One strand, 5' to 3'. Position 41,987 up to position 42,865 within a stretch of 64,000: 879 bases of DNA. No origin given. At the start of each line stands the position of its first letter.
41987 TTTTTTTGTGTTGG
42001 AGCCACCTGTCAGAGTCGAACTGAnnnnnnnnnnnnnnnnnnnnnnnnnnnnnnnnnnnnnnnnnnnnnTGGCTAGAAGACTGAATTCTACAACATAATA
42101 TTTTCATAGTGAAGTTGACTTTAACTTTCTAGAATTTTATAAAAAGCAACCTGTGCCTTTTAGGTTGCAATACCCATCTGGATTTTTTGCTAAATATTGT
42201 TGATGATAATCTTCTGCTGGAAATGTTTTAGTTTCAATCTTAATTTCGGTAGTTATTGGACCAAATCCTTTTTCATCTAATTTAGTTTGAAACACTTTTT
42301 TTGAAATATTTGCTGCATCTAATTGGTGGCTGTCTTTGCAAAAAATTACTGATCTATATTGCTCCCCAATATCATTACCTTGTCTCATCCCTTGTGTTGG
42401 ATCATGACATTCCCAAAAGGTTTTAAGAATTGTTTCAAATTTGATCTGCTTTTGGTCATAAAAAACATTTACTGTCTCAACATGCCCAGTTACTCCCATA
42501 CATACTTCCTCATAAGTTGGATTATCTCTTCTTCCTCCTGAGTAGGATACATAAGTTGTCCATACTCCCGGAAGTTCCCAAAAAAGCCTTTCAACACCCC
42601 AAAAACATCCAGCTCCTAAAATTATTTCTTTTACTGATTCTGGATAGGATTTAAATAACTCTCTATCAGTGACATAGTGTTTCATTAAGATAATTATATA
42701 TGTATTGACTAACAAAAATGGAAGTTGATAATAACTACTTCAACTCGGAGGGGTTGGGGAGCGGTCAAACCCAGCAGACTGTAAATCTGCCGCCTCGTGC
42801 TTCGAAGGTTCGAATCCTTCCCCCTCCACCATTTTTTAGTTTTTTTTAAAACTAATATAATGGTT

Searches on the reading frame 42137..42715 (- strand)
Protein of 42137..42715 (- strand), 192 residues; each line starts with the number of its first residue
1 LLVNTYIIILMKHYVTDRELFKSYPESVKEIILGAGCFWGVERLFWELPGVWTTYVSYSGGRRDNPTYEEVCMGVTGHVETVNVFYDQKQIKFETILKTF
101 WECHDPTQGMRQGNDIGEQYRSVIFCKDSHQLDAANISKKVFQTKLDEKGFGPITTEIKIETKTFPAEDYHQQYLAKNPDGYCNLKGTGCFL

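Call 37: search_protein_families(library=pfam, proteins=[window:42137-42715:-], max_evalue=0.001)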
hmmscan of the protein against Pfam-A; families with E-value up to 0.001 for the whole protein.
window:42137-42715:- (192 aa): 1 family
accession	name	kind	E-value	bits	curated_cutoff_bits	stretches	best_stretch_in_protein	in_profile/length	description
PF01625.27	PMSR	-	6.2e-59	199.1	23.7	1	30-184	1-153/153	Peptide methionine sulfoxide reductase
